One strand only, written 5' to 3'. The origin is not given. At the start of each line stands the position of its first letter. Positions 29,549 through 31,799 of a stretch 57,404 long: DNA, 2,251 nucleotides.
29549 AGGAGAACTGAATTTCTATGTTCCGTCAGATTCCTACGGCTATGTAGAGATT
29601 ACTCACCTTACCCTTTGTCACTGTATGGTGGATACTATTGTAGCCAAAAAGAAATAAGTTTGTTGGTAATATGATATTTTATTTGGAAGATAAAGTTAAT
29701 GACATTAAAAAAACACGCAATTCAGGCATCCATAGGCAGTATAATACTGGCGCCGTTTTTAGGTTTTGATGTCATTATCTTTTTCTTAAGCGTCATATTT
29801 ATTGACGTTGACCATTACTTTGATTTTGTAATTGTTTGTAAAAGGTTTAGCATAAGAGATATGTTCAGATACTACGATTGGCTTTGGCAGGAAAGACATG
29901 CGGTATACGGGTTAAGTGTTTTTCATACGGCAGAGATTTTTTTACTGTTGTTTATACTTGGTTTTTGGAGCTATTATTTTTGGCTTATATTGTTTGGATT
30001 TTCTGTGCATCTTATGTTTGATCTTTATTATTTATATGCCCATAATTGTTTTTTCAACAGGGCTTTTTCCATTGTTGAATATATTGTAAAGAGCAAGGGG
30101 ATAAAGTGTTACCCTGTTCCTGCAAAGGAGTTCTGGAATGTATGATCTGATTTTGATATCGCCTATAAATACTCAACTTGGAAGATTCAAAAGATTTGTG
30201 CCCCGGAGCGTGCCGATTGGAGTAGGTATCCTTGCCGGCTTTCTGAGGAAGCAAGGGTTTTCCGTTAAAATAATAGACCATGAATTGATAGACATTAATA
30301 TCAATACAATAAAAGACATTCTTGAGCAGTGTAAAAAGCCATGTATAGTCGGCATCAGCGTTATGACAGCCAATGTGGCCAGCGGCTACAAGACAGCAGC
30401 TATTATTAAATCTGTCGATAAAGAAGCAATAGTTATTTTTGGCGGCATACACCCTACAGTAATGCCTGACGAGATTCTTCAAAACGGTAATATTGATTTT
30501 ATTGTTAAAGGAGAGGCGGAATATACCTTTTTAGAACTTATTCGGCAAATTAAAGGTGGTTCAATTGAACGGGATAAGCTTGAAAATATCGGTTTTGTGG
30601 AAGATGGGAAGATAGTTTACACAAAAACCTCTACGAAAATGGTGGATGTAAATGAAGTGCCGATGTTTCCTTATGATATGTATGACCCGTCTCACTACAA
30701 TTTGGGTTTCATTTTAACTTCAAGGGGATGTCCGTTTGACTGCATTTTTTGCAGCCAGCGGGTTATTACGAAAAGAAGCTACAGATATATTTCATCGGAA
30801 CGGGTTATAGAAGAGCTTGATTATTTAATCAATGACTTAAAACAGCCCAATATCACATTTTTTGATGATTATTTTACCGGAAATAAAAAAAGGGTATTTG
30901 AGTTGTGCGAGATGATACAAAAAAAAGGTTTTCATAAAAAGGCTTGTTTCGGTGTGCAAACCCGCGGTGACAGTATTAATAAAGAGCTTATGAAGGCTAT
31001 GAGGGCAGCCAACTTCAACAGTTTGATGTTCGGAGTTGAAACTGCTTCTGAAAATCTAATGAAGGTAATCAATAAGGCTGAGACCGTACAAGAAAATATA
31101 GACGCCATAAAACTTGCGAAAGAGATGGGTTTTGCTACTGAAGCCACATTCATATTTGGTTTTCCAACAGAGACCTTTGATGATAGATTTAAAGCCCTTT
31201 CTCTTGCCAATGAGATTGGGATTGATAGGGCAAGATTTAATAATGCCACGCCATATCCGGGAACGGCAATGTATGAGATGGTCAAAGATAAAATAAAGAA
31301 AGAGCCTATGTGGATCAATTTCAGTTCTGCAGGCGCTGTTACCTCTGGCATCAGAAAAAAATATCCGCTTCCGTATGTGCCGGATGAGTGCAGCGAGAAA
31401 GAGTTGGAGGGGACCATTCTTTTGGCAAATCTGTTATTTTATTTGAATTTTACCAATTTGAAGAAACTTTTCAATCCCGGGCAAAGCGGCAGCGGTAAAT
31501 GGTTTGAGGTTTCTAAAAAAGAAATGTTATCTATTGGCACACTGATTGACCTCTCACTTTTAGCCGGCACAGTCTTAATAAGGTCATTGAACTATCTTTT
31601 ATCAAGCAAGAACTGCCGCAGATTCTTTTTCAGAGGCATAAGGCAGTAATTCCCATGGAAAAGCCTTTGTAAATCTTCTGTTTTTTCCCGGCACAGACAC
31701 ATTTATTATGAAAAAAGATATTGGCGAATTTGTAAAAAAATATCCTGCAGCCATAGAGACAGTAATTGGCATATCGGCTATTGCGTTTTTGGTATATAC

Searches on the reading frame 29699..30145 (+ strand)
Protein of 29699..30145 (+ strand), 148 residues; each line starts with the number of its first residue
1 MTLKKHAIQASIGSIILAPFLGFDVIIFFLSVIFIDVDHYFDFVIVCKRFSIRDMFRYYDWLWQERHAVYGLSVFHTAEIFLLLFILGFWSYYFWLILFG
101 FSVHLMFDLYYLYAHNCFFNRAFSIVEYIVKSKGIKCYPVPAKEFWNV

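Call 6: search_protein_families(library=pfam, proteins=[window:29699-30145:+], max_evalue=0.001)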
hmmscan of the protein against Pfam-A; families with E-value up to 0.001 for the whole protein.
window:29699-30145:+ (148 aa): 0 families

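Call 17: search_protein_families(library=pfam, proteins=[window:29699-30145:+], max_evalue=0.01)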
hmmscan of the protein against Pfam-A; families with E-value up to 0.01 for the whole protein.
window:29699-30145:+ (148 aa): 0 families

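Call 47: search_protein_families(library=pfam, proteins=[window:29699-30145:+], max_evalue=1)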
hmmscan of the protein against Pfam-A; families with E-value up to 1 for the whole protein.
window:29699-30145:+ (148 aa): 0 families

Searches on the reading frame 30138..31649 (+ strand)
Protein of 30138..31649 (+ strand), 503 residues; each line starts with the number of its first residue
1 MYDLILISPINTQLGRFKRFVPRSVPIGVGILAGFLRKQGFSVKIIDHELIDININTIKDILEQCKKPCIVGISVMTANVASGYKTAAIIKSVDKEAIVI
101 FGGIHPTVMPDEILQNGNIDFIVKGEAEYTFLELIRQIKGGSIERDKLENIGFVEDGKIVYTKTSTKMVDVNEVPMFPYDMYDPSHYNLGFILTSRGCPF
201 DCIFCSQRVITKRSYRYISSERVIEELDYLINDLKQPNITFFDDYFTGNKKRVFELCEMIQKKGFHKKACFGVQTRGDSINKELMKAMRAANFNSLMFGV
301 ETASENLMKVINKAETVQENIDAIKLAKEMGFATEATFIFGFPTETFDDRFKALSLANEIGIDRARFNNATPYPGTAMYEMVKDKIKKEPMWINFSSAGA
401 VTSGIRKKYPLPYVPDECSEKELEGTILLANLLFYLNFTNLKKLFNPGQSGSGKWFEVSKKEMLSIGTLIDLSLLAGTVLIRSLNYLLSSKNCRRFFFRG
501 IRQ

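Call 6: search_protein_families(library=pfam, proteins=[window:30138-31649:+], max_evalue=0.001)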
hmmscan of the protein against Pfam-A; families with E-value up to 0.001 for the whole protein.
window:30138-31649:+ (503 aa): 2 families
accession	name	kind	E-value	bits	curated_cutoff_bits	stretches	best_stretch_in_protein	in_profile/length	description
PF04055.27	Radical_SAM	-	2.9e-26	93.1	29.5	1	193-355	2-164/166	Radical SAM superfamily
PF02310.24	B12-binding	-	1.2e-21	77.2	32.1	1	25-134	13-120/121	B12 binding domain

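Call 54: search_protein_families(library=ncbifam, proteins=[window:30138-31649:+], max_evalue=0.00001)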
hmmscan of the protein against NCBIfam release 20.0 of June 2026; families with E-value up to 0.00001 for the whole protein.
window:30138-31649:+ (503 aa): 29 families (the best 25 are shown)
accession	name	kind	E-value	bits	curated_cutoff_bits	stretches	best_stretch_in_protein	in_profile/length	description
TIGR02026.1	BchE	equivalog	1.2e-55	189.3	481.35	1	25-386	21-391/497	magnesium-protoporphyrin IX monomethyl ester anaerobic oxidative cyclase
NF050148.1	rSAM_ApyD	equivalog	3.2e-48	164.6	750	1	59-389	68-400/645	RiPP biosynthesis radical SAM protein ApyD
TIGR03471.1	HpnJ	equivalog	3.6e-41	141.5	577.6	1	55-385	56-390/472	hopanoid biosynthesis associated radical SAM protein HpnJ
TIGR04013.1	B12_SAM_MJ_1487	hypoth_equivalog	9.7e-39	133.3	251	1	56-389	33-364/382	TIGR04013 family B12-binding domain/radical SAM domain-containing protein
TIGR04014.1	B12_SAM_MJ_0865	equivalog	3.5e-33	115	360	1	29-389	14-365/434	methyl-coenzyme M reductase glutamine C-methyltransferase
TIGR04367.1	HpnR_B12_rSAM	equivalog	9.3e-32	110.2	650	1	23-383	19-374/490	hopanoid C-3 methylase HpnR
TIGR04072.2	rSAM_ladder_B12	equivalog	1.8e-31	109.3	360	1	26-348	18-337/443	lipid biosynthesis B12-binding/radical SAM protein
TIGR04479.1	bcpD_PhpK_rSAM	subfamily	5.4e-29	100.9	600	1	28-359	74-408/504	PhpK family radical SAM P-methyltransferase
NF038361.1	rSAM_Sden_1168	equivalog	4e-28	98.3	575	1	4-381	66-472/560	Sden_1168 family B12-binding radical SAM P-methyltransferase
NF033712.0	B12_rSAM_KedN5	subfamily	3.3e-24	85.1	700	1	39-349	35-359/624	KedN5 family methylcobalamin-dependent radical SAM C-methyltransferase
TIGR03975.1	rSAM_ocin_1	subfamily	1.1e-23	83.6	281.85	1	66-347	127-417/606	RiPP maturation radical SAM C-methyltransferase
TIGR04190.1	B12_SAM_Ta0216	equivalog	2.5e-19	69.3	500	1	25-355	36-389/554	TIGR04190 family B12-binding domain/radical SAM domain protein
NF040542.1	rSAM_RCCLKC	equivalog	7.1e-19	68.3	450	1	47-349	30-339/423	arsinothricin biosynthesis radical SAM protein ArsL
TIGR04295.1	B12_rSAM_oligo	hypoth_equivalog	1.1e-18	67.2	400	1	25-316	24-317/422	TIGR04295 family B12-binding domain-containing radical SAM protein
NF033070.1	rSAM_AprD4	equivalog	1.5e-18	67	500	1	190-389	197-397/456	AprD4 family radical SAM diol-dehydratase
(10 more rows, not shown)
